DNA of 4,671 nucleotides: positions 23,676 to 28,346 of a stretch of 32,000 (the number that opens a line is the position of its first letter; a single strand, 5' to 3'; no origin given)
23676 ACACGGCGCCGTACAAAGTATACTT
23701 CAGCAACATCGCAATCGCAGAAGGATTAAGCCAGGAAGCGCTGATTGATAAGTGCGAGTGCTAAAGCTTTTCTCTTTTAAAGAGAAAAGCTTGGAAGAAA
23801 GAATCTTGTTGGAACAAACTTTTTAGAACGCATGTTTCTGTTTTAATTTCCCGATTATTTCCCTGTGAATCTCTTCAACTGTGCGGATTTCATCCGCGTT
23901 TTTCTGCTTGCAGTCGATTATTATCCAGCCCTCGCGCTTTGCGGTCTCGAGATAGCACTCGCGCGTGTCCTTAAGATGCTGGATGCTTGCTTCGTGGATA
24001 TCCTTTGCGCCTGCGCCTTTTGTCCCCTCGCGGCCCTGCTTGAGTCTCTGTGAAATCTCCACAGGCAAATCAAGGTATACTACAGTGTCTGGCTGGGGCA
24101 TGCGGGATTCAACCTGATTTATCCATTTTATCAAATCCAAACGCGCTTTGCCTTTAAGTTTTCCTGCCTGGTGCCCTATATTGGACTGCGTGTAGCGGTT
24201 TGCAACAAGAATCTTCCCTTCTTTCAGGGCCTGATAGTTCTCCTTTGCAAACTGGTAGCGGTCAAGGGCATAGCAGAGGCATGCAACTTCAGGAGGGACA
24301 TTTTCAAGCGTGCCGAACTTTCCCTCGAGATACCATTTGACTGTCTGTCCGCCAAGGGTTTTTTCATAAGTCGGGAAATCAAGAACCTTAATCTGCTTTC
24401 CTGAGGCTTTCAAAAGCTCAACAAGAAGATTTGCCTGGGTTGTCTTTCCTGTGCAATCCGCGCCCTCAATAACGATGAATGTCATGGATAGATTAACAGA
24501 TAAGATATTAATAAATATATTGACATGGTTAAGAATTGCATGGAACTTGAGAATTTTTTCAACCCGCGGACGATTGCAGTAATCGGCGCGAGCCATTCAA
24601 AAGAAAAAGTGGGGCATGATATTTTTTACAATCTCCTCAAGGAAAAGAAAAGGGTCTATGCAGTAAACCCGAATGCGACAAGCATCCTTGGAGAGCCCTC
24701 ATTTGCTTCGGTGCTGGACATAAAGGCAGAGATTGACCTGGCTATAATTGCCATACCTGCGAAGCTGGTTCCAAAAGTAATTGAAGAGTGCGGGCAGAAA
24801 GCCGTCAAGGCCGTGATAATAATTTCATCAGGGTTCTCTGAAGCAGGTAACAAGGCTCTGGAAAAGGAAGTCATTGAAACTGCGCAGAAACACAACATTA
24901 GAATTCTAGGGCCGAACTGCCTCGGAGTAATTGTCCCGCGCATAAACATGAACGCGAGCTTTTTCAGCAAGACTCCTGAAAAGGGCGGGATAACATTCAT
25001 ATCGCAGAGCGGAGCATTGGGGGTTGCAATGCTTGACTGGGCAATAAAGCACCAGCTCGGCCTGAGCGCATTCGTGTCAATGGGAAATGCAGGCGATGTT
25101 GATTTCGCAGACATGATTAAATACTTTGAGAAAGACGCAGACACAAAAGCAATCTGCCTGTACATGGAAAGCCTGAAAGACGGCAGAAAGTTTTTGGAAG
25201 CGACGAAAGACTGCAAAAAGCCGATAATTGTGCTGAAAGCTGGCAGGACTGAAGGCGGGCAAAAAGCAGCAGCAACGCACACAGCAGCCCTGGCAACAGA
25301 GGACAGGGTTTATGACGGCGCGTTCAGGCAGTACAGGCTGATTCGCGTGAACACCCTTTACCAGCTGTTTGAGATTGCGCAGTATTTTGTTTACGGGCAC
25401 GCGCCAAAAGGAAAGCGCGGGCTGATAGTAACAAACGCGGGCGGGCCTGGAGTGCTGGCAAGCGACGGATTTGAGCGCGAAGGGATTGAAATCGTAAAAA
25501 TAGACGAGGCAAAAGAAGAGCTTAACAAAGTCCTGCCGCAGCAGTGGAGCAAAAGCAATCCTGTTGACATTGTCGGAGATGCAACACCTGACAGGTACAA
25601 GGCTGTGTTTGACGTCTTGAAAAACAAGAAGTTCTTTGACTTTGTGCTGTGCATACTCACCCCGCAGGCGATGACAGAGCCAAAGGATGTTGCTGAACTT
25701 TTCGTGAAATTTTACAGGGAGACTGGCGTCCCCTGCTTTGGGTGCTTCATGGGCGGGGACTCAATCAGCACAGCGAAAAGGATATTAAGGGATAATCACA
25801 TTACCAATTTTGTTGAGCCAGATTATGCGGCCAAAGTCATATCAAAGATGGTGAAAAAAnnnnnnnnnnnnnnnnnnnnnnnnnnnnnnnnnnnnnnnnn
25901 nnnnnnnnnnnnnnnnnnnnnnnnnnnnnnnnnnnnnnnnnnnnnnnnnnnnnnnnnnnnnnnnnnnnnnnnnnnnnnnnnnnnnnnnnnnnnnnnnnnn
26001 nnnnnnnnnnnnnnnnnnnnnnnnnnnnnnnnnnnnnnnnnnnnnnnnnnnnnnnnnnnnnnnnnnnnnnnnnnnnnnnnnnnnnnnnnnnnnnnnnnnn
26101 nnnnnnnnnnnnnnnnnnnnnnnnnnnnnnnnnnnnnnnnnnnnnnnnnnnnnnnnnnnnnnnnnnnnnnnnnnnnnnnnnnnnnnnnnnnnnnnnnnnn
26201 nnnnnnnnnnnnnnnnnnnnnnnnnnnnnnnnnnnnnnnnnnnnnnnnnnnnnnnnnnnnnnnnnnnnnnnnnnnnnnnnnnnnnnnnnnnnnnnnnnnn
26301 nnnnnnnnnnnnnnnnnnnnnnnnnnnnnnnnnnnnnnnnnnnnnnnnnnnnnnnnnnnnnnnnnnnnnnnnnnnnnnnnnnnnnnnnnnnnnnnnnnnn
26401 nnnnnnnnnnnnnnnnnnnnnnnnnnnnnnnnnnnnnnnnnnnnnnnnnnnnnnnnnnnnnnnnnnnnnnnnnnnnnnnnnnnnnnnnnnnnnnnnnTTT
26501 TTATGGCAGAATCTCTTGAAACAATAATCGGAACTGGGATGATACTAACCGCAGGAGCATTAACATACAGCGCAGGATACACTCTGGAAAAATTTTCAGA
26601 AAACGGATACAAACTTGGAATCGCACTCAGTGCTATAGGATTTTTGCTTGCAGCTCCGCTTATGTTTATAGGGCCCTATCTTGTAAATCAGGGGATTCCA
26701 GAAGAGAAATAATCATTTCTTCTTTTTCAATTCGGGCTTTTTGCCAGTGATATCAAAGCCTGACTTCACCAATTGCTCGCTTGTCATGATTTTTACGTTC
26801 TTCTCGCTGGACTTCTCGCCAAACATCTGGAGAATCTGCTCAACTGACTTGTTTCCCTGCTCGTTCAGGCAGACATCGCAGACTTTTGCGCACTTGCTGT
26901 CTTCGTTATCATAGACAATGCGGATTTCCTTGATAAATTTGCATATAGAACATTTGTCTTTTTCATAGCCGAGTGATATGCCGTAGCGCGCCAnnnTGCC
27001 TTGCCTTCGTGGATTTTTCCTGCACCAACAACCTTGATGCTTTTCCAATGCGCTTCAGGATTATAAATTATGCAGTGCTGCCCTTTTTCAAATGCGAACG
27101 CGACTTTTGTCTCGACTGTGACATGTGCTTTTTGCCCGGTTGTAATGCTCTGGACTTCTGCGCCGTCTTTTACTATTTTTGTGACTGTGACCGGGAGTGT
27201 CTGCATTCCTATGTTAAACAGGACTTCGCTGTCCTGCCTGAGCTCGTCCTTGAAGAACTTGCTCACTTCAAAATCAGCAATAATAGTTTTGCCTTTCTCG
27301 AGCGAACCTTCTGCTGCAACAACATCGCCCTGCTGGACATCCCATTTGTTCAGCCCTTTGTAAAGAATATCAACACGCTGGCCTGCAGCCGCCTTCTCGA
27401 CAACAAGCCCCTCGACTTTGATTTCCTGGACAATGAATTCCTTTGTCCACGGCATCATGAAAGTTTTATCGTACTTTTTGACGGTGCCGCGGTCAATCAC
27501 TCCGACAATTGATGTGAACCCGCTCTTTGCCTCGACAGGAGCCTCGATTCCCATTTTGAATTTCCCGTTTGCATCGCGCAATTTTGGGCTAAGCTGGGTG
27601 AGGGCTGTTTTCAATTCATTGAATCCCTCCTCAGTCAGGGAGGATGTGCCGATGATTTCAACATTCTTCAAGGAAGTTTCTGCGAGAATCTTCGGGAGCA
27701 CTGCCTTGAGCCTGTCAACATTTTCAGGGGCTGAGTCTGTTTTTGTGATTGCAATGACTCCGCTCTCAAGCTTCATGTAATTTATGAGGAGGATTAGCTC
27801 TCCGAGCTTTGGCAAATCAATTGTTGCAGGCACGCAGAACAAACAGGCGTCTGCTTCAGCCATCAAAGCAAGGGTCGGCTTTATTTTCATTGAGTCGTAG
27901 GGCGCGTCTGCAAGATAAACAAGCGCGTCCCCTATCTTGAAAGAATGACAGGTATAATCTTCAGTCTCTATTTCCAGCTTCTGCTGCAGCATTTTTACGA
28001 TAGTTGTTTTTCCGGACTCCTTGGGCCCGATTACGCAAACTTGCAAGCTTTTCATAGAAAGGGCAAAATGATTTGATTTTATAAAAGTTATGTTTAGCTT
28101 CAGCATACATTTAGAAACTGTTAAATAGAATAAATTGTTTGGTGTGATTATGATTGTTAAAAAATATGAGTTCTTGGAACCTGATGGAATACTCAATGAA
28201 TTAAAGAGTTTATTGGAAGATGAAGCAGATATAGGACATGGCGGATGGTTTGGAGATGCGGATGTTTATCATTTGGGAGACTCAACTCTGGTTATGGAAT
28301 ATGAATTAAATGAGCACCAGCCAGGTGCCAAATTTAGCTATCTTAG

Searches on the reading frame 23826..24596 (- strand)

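Call 88: search_protein_families(library=pfam, proteins=[window:23826-24596:-], max_evalue=0.001)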
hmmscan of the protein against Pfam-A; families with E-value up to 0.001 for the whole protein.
window:23826-24596:- (257 aa): 2 families
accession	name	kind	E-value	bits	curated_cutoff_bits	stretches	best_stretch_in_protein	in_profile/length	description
PF02223.23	Thymidylate_kin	-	6.3e-24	85.1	27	1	43-232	1-177/185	Thymidylate kinase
PF01712.25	dNK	-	0.00065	19.9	27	0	41-243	1-194/203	Deoxynucleoside kinase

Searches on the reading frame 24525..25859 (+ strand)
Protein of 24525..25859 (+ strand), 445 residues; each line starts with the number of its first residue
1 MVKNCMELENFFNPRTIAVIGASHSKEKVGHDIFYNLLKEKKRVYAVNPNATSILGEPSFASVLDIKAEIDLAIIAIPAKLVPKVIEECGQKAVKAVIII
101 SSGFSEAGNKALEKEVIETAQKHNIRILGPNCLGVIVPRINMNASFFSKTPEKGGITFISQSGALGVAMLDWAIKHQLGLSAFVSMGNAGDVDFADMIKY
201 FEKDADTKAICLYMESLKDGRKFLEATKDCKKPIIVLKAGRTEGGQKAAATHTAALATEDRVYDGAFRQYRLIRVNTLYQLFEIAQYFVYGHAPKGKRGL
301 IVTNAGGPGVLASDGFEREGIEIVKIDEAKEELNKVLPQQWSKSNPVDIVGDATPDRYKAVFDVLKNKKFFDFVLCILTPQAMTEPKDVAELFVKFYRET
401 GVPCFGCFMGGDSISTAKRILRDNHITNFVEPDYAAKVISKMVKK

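Call 88: search_protein_families(library=pfam, proteins=[window:24525-25859:+], max_evalue=0.001)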
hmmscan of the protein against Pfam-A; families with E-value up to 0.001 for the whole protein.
window:24525-25859:+ (445 aa): 4 families
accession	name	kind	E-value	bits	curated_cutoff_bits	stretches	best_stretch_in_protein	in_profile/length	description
PF13607.11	Succ_CoA_lig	-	8.9e-54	181.4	27.4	1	153-288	1-138/138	Succinyl-CoA ligase like flavodoxin domain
PF13380.12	CoA_binding_2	-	6.2e-28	98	22.8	1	15-136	1-114/116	CoA binding domain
PF02629.25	CoA_binding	-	4.4e-14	53.4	22.3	1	14-103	3-97/97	CoA binding domain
PF19045.5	Ligase_CoA_2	-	1e-07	32.5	23.7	1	300-396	2-99/162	Ligase-CoA domain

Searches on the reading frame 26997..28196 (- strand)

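Call 88: search_protein_families(library=pfam, proteins=[window:26997-28196:-], max_evalue=0.001)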
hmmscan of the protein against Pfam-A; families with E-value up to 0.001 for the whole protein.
window:26997-28196:- (400 aa): 1 family
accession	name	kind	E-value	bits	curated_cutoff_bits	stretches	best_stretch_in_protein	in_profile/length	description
PF00009.33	GTP_EFTU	-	1.2e-06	28.7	26.5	0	91-204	69-187/188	Elongation factor Tu GTP binding domain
